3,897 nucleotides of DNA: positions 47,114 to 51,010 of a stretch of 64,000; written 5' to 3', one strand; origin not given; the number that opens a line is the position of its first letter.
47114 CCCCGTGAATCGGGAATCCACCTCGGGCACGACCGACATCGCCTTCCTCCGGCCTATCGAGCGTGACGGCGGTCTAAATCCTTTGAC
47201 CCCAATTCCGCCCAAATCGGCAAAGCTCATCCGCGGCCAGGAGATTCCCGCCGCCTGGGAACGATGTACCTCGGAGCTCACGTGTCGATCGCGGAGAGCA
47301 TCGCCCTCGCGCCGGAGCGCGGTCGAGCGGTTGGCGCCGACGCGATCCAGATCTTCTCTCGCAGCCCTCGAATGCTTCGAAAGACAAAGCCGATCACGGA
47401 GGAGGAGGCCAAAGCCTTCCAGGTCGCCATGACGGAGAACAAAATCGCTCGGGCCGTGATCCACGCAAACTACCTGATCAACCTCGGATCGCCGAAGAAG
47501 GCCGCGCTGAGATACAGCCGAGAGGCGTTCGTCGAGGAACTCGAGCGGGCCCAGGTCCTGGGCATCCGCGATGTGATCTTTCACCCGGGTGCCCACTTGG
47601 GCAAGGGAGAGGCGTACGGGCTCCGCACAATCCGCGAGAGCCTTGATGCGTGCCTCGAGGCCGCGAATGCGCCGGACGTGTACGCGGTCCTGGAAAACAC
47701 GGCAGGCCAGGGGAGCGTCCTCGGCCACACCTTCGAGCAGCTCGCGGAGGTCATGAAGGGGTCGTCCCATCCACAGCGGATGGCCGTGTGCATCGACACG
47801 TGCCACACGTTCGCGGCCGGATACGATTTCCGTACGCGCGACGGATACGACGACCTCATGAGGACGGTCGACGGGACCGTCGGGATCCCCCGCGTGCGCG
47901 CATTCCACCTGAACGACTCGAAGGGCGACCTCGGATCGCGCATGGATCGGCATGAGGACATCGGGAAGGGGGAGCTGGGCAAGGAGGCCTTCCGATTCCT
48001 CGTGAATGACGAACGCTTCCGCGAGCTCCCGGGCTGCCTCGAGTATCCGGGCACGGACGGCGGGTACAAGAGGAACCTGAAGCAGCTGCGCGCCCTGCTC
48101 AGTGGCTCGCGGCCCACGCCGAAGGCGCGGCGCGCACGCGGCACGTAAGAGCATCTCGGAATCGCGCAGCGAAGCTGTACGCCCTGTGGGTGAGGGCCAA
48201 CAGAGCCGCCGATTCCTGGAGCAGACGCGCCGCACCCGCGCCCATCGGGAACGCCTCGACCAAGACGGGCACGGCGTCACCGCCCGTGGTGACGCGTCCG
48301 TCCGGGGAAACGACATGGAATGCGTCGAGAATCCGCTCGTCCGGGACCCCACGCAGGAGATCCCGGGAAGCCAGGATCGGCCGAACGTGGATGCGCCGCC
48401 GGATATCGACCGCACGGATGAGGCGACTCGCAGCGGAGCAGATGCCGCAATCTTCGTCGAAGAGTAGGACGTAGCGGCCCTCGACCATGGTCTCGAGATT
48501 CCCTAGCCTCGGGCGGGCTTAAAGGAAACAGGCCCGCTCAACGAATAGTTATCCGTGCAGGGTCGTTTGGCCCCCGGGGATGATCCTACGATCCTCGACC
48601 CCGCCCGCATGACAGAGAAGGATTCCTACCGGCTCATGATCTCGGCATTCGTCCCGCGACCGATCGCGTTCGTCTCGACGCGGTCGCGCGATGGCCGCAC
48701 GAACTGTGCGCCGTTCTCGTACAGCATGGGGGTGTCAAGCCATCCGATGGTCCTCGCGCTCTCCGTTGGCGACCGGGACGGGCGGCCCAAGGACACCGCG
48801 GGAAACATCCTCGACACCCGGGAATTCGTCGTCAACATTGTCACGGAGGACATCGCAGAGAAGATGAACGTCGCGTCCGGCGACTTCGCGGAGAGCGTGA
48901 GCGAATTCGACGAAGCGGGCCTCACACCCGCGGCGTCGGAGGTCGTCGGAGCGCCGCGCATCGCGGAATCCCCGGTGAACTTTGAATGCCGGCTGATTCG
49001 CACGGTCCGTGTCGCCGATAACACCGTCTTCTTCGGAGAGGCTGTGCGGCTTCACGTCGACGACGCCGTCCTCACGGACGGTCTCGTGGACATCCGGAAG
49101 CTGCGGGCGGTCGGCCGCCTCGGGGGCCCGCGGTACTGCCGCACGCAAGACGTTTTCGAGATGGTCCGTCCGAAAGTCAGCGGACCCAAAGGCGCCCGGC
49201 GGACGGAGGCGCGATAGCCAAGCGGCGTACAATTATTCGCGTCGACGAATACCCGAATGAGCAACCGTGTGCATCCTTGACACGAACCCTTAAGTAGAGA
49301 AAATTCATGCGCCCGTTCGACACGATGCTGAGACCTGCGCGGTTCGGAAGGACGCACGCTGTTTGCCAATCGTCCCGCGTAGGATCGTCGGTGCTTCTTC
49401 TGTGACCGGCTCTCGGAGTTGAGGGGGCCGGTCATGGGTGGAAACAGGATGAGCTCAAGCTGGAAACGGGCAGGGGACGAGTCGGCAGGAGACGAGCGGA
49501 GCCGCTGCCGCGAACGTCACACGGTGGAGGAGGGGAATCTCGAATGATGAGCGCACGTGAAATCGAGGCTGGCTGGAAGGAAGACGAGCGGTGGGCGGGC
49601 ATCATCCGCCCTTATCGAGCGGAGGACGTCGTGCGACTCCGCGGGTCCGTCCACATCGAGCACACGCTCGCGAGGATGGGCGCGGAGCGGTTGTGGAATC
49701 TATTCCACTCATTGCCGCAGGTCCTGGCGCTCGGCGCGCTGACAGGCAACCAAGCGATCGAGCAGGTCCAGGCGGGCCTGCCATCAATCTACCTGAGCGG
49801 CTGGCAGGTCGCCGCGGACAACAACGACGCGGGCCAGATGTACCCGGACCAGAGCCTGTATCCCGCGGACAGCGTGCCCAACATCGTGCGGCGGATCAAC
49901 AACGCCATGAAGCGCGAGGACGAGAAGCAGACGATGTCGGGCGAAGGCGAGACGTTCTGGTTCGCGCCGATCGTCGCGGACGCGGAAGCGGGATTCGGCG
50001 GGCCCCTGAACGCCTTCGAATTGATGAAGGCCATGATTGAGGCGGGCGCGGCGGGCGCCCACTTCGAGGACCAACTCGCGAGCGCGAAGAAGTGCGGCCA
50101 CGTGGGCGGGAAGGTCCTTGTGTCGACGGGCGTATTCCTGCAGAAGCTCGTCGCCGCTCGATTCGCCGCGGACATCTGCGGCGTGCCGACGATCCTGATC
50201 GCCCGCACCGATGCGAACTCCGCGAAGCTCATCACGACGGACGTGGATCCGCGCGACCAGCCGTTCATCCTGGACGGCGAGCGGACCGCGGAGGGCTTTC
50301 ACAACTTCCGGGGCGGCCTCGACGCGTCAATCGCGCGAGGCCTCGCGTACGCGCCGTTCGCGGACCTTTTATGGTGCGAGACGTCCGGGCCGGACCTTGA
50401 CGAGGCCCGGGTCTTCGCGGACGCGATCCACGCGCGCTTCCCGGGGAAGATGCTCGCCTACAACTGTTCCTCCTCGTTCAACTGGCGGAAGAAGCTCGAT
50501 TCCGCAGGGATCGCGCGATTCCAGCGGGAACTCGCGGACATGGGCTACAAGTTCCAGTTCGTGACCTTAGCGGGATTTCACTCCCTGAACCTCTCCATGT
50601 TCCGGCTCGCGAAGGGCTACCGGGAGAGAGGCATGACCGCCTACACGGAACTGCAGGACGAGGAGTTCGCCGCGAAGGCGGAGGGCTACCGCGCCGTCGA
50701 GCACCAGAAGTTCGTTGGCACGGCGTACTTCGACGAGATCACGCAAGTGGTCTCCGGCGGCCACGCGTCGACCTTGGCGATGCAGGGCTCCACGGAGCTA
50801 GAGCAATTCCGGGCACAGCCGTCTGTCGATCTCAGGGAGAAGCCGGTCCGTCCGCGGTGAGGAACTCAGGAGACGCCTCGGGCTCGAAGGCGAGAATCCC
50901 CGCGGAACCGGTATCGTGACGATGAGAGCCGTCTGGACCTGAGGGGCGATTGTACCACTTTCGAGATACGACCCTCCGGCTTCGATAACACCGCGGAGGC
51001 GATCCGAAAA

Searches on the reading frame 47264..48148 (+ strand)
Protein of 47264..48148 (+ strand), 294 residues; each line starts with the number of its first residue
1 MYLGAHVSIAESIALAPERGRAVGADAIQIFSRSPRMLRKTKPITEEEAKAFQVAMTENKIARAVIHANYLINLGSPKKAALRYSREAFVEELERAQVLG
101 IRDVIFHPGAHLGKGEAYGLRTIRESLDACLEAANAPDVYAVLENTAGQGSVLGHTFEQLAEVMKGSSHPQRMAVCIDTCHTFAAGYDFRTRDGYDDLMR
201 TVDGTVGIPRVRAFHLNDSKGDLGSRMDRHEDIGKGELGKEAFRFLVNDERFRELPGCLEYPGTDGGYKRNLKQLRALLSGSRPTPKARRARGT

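Call 45: search_protein_families(library=pfam, proteins=[window:47264-48148:+], max_evalue=0.00001)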
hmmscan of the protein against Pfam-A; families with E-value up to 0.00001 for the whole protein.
window:47264-48148:+ (294 aa): 1 family
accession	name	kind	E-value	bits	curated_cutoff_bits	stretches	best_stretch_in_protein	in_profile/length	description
PF01261.30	AP_endonuc_2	-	1.7e-50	172.5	31.1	1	21-277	5-248/249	Xylose isomerase-like TIM barrel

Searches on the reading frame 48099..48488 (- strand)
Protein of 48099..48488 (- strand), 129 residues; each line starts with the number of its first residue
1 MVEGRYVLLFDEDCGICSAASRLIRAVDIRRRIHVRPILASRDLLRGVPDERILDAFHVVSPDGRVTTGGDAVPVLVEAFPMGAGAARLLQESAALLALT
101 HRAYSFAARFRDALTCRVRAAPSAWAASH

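Call 45: search_protein_families(library=pfam, proteins=[window:48099-48488:-], max_evalue=0.00001)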
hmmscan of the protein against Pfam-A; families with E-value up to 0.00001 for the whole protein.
window:48099-48488:- (129 aa): 1 family
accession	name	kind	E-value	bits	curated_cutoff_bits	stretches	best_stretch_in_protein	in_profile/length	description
PF04134.17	DCC1-like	-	2.7e-10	41.9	27.8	1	8-117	1-113/113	DCC1-like thiol-disulfide oxidoreductase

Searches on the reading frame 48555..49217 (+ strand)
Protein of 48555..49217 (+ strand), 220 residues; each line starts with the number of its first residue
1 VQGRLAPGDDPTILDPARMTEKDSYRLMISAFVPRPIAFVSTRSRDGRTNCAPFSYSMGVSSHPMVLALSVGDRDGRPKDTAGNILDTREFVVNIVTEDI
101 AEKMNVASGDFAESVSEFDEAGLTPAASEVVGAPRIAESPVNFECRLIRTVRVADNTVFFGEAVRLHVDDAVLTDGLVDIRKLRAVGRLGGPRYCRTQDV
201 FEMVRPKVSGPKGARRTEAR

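Call 45: search_protein_families(library=pfam, proteins=[window:48555-49217:+], max_evalue=0.00001)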
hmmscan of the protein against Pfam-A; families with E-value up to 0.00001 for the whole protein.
window:48555-49217:+ (220 aa): 1 family
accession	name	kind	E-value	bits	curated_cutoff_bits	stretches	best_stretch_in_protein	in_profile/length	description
PF01613.24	Flavin_Reduct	-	1.5e-28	100.3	27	1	33-181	4-146/153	Flavin reductase like domain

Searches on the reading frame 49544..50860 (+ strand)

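Call 3: search_protein_families(library=pfam, proteins=[window:49544-50860:+], max_evalue=0.1)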
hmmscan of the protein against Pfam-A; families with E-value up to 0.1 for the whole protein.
window:49544-50860:+ (438 aa): 2 families
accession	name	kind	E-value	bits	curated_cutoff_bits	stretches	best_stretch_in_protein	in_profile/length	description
PF00463.27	ICL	-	4.7e-103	345.9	26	2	6-243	4-252/526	Isocitrate lyase family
PF13714.12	PEP_mutase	-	1.7e-12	47.9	31.5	1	76-225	27-148/240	Phosphoenolpyruvate phosphomutase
